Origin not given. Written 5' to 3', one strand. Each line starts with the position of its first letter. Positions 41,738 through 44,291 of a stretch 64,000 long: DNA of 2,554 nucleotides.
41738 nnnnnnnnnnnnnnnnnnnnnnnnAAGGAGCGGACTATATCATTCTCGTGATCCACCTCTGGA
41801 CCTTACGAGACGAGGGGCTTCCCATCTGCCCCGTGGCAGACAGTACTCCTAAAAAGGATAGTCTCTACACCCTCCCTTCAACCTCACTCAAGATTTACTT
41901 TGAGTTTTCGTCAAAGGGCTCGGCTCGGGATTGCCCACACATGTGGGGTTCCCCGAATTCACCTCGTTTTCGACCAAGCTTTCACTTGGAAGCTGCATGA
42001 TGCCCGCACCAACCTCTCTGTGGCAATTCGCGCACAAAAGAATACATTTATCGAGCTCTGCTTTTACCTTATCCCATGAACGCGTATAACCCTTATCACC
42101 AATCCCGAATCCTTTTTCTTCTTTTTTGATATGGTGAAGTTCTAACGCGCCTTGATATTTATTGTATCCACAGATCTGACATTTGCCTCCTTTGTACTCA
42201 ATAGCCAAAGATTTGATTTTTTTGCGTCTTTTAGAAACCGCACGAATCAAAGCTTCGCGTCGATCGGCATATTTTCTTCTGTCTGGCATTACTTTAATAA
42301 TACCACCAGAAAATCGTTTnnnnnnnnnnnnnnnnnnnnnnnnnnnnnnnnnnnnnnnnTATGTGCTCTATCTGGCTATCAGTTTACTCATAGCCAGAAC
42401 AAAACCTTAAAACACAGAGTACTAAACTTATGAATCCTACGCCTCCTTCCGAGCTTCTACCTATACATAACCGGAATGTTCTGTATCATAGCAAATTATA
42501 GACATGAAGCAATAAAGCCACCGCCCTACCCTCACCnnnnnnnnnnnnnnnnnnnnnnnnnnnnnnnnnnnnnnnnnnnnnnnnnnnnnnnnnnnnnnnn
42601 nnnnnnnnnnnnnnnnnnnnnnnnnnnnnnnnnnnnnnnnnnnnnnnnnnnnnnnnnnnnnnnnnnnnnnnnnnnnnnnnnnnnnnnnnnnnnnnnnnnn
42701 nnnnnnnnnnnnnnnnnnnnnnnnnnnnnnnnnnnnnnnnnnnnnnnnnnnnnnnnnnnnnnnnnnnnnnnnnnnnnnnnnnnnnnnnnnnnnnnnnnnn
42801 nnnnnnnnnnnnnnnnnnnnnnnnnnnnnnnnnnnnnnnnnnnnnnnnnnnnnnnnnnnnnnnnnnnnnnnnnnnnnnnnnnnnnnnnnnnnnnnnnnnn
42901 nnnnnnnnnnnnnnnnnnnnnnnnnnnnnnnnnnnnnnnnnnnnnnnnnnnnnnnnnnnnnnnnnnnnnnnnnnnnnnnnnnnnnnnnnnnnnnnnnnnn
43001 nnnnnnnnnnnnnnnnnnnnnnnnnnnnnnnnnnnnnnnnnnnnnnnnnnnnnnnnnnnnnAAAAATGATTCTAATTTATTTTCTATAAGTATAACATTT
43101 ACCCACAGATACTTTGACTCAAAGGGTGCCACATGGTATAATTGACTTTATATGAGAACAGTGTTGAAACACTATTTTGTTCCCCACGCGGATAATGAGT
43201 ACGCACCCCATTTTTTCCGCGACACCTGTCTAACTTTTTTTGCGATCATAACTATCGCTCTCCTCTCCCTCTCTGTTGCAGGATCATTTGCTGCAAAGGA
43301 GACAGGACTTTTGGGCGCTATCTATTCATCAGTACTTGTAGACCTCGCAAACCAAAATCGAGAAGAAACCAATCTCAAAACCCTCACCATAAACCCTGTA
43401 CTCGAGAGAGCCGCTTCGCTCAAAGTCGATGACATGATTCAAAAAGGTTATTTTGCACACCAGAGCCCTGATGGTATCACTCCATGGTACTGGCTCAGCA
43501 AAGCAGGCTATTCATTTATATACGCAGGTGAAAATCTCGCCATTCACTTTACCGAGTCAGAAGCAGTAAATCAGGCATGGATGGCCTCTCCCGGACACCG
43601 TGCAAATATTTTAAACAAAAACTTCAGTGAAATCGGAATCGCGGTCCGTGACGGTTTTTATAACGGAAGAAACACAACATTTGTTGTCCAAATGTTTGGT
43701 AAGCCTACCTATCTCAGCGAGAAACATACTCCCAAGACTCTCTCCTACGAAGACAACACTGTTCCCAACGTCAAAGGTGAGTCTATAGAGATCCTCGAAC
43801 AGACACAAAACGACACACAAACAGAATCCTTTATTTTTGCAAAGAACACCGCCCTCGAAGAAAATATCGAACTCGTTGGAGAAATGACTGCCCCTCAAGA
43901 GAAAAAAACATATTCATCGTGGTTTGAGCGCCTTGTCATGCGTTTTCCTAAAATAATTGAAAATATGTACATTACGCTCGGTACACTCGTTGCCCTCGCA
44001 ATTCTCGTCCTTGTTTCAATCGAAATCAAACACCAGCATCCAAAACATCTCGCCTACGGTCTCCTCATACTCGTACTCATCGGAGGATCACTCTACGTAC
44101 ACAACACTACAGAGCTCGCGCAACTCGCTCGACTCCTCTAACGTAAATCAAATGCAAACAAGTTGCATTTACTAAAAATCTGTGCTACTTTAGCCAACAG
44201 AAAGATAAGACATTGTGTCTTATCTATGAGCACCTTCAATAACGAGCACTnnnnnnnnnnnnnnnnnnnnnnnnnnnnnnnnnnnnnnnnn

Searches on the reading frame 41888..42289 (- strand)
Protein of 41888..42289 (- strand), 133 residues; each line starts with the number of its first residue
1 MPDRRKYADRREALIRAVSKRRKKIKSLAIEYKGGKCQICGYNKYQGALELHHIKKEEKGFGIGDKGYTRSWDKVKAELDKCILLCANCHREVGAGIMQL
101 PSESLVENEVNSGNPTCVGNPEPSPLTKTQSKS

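Call 6: search_protein_families(library=pfam, proteins=[window:41888-42289:-], max_evalue=0.01)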
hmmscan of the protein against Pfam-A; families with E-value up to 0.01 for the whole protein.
window:41888-42289:- (133 aa): 2 families
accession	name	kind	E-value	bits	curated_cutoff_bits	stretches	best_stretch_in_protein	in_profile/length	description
PF01844.29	HNH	-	7.4e-06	26.5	21.4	0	37-60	1-25/47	HNH endonuclease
PF13391.12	HNH_2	-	0.0032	17.7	21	0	37-91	1-56/66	HNH endonuclease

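Call 7: search_protein_families(library=padloc, proteins=[window:41888-42289:-], max_evalue=0.01)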
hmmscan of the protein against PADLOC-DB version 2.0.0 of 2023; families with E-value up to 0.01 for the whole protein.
window:41888-42289:- (133 aa): 1 family
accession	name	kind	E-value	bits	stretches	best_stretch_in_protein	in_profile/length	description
PDLC00743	Effector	-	0.0082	13.3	1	33-94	15-83/384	Endonuclease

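Call 55: search_protein_families(library=phrogs, proteins=[window:41888-42289:-], max_evalue=0.01)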
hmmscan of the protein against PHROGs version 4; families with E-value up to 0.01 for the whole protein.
window:41888-42289:- (133 aa): 17 families
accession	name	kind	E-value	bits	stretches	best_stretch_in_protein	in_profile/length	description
phrog_2255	-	DNA, RNA and nucleotide metabolism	6e-31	108.6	1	4-109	90-184/211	HNH endonuclease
phrog_3106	-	DNA, RNA and nucleotide metabolism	4.3e-24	86.6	1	14-108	140-235/252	HNH endonuclease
phrog_35854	-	DNA, RNA and nucleotide metabolism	1.4e-19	71.7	1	33-102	5-75/145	HNH endonuclease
phrog_4234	-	DNA, RNA and nucleotide metabolism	2.6e-11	44.3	1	19-92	14-81/130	HNH endonuclease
phrog_30726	-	unknown function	1.9e-10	41.8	1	16-97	31-114/159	-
phrog_8048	-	DNA, RNA and nucleotide metabolism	3.1e-09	37.5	1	18-100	160-239/273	HNH endonuclease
phrog_1271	-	DNA, RNA and nucleotide metabolism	6.8e-08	33.3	1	19-103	252-325/361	HNH endonuclease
phrog_740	-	DNA, RNA and nucleotide metabolism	2.4e-07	31.1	1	17-93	21-84/332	HNH endonuclease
phrog_10212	-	unknown function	4.7e-07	31.1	1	37-95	67-123/128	-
phrog_144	-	DNA, RNA and nucleotide metabolism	3.2e-06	27.9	1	8-95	55-134/175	HNH endonuclease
phrog_119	-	DNA, RNA and nucleotide metabolism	2e-05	24.6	1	19-93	188-254/443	HNH endonuclease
phrog_5956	-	DNA, RNA and nucleotide metabolism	0.00021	22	1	20-92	45-106/138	HNH endonuclease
phrog_15103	-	unknown function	0.00035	21.1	1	16-108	185-269/280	-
phrog_3497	-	unknown function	0.0013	19.6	0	18-59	2-38/150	-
phrog_589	-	DNA, RNA and nucleotide metabolism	0.0041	17.9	0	16-93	73-138/179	HNH endonuclease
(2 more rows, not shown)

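Call 56: search_protein_families(library=ncbifam, proteins=[window:41888-42289:-], max_evalue=0.01)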
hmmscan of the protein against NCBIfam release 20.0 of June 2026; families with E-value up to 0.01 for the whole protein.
window:41888-42289:- (133 aa): 0 families

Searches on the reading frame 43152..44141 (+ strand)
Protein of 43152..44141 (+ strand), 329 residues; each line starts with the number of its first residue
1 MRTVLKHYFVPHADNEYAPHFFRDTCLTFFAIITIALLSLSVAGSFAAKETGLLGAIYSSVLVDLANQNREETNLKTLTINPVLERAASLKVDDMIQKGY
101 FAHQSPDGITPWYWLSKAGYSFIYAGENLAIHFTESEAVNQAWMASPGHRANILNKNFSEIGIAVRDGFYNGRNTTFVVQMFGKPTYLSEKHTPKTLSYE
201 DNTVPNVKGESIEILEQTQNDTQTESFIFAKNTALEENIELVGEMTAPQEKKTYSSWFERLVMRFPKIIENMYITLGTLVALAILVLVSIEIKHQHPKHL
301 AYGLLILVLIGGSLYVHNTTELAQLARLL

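Call 6: search_protein_families(library=pfam, proteins=[window:43152-44141:+], max_evalue=0.01)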
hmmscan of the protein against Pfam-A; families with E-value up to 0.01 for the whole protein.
window:43152-44141:+ (329 aa): 1 family
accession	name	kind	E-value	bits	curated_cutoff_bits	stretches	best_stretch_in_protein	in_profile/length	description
PF00188.32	CAP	-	5.3e-16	59.9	21.1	1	64-182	2-117/117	Cysteine-rich secretory protein family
